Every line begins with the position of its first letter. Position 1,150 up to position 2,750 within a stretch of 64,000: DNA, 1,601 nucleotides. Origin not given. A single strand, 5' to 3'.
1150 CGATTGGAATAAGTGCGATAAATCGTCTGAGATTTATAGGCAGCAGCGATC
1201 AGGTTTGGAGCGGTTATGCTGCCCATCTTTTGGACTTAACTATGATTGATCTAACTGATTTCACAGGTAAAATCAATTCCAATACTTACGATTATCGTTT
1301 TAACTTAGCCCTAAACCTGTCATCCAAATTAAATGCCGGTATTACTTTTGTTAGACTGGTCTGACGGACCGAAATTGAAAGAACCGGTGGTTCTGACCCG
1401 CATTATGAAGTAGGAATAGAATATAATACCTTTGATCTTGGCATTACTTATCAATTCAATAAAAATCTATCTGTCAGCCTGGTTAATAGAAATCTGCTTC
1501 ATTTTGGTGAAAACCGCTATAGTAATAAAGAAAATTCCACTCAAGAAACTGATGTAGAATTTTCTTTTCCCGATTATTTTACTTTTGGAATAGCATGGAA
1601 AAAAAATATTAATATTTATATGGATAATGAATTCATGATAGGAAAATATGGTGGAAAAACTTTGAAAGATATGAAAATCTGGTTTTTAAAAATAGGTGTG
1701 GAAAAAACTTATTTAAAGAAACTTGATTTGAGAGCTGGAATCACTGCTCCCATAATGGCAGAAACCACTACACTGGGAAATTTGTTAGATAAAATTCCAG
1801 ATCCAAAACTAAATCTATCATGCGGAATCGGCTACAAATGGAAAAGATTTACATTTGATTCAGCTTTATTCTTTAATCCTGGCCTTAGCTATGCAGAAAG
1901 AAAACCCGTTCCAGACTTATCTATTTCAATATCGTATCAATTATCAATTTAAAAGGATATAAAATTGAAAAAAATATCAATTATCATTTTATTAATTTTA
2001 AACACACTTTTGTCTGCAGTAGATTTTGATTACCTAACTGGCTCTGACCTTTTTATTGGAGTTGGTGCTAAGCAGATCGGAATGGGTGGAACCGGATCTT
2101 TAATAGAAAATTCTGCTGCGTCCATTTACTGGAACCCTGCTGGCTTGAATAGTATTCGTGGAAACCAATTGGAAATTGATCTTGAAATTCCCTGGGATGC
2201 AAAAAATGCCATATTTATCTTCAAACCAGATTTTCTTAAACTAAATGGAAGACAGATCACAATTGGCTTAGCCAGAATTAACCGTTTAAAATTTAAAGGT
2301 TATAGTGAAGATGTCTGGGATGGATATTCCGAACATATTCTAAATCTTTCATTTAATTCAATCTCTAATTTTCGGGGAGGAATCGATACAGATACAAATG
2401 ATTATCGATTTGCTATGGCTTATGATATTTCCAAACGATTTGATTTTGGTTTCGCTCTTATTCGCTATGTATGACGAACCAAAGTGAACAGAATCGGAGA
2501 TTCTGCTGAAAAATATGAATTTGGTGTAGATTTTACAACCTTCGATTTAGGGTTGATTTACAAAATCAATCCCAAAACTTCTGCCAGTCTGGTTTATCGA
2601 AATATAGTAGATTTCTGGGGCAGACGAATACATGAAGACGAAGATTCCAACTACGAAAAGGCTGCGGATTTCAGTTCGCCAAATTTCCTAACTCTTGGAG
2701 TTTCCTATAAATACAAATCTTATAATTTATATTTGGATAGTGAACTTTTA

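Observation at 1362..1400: Hairpin with a compensatory substitution at a fixed distance from both in-frame UGAs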

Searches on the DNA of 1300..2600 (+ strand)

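Call 46: search_rna_families(source=window, start=1300, end=2600, threshold=evalue, max_evalue=10)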
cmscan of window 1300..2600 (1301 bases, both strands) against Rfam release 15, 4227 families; matches with E-value up to 10: 7.
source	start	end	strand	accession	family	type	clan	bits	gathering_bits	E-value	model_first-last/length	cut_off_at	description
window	1557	1638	-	RF01871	MALAT1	Gene; lncRNA;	-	21.9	70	4.1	1-95/95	no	Metastasis associated lung adenocarcinoma transcript 1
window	1917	1975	-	RF03463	mir-3036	Gene; miRNA;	-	20.4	70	1.5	1-58/58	no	mir-3036 microRNA precursor family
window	1506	1567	+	RF02495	ohsC_RNA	Gene; antitoxin;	-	20.4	50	3.5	1-77/77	no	Oppression of Hydrophobic ORF by sRNA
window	1642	1687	+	RF00150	SNORD42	Gene; snRNA; snoRNA; CD-box;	-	20.2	39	3.4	1-68/68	no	Small nucleolar RNA SNORD42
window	1495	1575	+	RF02280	TtnuCD3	Gene; snRNA; snoRNA; CD-box;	-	19.9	70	6.7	1-72/72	no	Tetrahymena snoRNA TtnuCD3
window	1546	1622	+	RF00814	mir-316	Gene; miRNA;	-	17.8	80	2.5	1-91/91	no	mir-316 microRNA precursor family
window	1652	1681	-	RF00066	U7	Gene; snRNA;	-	13.9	34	5.6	1-62/62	no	U7 small nuclear RNA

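Call 86: build_rna_model(alignment_id=A5, structure=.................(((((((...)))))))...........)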
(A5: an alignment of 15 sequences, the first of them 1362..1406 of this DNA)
Model R1 built from alignment A5 (15 sequences, 45 columns); structure: as given.
model positions 45; base pairs 7; branch points 0; effective number of sequences 15; information 0.904 bits per position. Calibrated on 0.2 Mb of random sequence (short: E-values are rough).
structure used (alignment columns):
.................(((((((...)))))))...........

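Call 87: search_with_rna_model(model_id=R1, source=window, filters=off, max_evalue=10)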
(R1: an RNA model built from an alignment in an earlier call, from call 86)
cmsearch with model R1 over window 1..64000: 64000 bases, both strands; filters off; matches with E-value up to 10: 22.
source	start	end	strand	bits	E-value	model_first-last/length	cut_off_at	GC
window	2472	2516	+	55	1e-09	1-45/45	no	0.38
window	1362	1406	+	50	1.2e-08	1-45/45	no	0.49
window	21320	21351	+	14.7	0.34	1-45/45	no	0.34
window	4253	4305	+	12.5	0.98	1-45/45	no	0.49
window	29287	29328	+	11.1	1.9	1-45/45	no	0.38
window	27640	27679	+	11.1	1.9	1-45/45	no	0.2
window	43512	43536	+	10.5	2.5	1-45/45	no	0.28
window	47736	47778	-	10.4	2.7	1-45/45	no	0.23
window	47826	47854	-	10.2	2.9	1-45/45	no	0.14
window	29883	29918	+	10.1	3.1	1-45/45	no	0.33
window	46650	46696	-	9.3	4.5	1-45/45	no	0.26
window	61149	61190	+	9.3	4.6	1-45/45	no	0.29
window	2756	2799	-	8.9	5.6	1-45/45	no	0.23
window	55618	55646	+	8.8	5.8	1-45/45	no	0.45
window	14169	14193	-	8.8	5.9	1-45/45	no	0.32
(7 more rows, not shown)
